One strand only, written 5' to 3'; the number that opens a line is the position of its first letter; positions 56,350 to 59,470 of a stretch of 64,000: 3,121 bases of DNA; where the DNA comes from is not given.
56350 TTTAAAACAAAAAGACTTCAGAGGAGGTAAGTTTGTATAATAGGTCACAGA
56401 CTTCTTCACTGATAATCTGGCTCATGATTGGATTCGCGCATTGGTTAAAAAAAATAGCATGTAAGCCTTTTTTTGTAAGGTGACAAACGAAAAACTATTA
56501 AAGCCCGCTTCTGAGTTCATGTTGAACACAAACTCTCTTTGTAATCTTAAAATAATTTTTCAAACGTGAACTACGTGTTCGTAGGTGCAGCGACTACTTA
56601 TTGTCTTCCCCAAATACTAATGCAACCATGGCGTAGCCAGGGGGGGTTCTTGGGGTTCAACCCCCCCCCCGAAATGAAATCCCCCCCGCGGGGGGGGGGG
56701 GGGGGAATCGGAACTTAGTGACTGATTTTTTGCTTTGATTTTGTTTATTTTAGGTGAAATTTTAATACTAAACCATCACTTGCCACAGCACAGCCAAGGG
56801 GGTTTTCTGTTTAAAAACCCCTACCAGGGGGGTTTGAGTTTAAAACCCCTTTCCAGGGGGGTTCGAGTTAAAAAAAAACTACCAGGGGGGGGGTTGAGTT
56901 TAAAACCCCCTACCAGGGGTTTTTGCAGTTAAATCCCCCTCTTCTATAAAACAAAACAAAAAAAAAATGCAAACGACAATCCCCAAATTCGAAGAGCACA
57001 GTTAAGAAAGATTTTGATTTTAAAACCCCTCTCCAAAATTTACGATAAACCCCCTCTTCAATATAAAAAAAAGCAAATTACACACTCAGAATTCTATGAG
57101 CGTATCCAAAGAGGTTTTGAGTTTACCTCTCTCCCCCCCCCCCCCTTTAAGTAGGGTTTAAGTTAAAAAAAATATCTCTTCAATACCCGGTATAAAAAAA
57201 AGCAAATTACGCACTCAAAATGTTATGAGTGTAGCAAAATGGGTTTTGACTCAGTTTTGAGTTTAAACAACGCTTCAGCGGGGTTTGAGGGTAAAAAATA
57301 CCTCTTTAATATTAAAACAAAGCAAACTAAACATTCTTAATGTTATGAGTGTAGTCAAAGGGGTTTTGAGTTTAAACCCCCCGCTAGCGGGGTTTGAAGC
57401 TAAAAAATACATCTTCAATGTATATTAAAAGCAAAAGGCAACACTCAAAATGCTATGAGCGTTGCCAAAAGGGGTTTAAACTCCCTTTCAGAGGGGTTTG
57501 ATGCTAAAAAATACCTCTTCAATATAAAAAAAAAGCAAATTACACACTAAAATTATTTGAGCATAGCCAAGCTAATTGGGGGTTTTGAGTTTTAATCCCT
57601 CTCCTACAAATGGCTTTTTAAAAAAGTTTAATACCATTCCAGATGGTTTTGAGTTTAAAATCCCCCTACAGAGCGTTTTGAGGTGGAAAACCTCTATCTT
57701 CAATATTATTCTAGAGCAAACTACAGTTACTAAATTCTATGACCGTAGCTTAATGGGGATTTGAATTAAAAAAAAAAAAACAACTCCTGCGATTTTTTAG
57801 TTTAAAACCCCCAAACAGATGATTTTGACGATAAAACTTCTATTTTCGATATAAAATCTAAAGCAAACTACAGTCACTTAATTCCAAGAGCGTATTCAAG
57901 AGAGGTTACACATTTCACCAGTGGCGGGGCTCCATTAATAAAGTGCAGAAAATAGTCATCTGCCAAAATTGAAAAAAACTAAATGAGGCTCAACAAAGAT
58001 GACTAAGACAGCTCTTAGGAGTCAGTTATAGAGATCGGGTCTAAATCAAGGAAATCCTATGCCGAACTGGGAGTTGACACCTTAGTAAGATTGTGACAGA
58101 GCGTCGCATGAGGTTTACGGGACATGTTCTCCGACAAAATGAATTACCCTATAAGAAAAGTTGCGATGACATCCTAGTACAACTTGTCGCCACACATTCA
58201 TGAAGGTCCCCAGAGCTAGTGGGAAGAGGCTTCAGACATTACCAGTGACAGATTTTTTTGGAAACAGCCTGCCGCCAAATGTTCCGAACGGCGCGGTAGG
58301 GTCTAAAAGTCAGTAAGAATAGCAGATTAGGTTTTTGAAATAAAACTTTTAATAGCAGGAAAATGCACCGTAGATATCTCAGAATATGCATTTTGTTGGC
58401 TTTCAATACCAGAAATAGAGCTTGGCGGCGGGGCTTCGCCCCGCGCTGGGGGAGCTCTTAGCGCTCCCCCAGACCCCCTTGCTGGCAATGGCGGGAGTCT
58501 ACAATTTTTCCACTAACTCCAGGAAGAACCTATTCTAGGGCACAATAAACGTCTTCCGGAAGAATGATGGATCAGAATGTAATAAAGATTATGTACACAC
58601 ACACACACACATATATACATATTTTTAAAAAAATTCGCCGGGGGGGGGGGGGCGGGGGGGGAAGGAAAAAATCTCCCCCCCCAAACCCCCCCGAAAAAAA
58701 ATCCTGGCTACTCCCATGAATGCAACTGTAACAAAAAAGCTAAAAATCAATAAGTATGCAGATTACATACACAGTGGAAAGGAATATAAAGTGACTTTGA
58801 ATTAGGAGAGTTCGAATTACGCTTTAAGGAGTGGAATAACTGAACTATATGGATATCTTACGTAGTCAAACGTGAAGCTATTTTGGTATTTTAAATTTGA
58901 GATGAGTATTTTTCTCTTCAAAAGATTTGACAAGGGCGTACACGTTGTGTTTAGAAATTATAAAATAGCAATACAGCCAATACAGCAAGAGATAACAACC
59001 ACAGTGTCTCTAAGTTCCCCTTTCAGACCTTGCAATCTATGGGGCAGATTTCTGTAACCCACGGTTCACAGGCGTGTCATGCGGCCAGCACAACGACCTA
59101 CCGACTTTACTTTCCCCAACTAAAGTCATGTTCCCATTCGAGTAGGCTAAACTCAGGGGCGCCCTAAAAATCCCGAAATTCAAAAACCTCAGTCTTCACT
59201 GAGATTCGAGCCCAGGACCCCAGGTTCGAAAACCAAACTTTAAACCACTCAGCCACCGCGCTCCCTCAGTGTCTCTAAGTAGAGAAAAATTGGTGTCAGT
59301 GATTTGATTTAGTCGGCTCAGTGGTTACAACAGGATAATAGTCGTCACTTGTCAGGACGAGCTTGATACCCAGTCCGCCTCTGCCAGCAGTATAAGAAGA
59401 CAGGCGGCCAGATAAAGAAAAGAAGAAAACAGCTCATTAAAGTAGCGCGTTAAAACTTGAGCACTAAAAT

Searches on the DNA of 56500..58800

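Call 38: search_rna_families(source=window, start=56500, end=58800, threshold=evalue, max_evalue=5)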
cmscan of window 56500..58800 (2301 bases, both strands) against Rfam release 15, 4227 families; matches with E-value up to 5: 37.
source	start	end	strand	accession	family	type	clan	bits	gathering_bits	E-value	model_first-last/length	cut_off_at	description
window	58643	58693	-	RF00942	mir-1224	Gene; miRNA;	-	30.5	105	0.0063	1-86/86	no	mir-1224 microRNA precursor family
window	58635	58710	+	RF03594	mir-3817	Gene; miRNA;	-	27.2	90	0.018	1-89/89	no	mir-3817 microRNA precursor family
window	58645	58691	-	RF03964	mir-H1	Gene; miRNA;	-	27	97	0.12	1-85/85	no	mir-H1 microRNA precursor family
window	58643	58691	-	RF03493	mir-1281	Gene; miRNA;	-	24.9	70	0.33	1-54/54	no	mir-1281 microRNA precursor family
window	58645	58691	+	RF03964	mir-H1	Gene; miRNA;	-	24.5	97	0.45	1-85/85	no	mir-H1 microRNA precursor family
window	58641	58693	-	RF03873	mir-3192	Gene; miRNA;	-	24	80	0.093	1-77/77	no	mir-3192 microRNA precursor family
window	58634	58696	+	RF03417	mir-343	Gene; miRNA;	-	23.7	70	0.039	1-70/70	no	mir-343 microRNA precursor family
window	58581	58692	-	RF01456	VrrA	Gene; antisense;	-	23.4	50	0.43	1-140/140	no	Vibrio regulatory RNA of OmpA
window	56640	56686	+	RF01798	g2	Gene;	-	23.2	70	0.53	7-58/67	no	G2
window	57433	57520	-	RF00078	MicA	Gene; sRNA;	-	22.9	41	1.4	1-75/75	no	MicA sRNA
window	57433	57577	-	RF02672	SprX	Gene; sRNA;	-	22.7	80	0.046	1-151/151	no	Small pathogenicity island RNA X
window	58636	58709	-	RF03509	mir-4660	Gene; miRNA;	-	22.1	87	0.26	1-86/86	no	mir-4660 microRNA precursor family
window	58646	58689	-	RF00772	mir-328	Gene; miRNA;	-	21.4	70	1.7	1-75/75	no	mir-328 microRNA precursor family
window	56854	56942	+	RF03675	mir-1001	Gene; miRNA;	-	21.3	100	0.68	1-90/90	no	mir-1001 microRNA precursor family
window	58645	58693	-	RF03558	mir-629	Gene; miRNA;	-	20.9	72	3.4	1-83/83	no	mir-629 microRNA precursor family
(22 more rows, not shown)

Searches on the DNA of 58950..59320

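Call 62: search_rna_families(source=window, start=58950, end=59320, threshold=evalue, max_evalue=0.1)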
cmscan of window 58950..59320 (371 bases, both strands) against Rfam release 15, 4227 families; matches with E-value up to 0.1: 0.
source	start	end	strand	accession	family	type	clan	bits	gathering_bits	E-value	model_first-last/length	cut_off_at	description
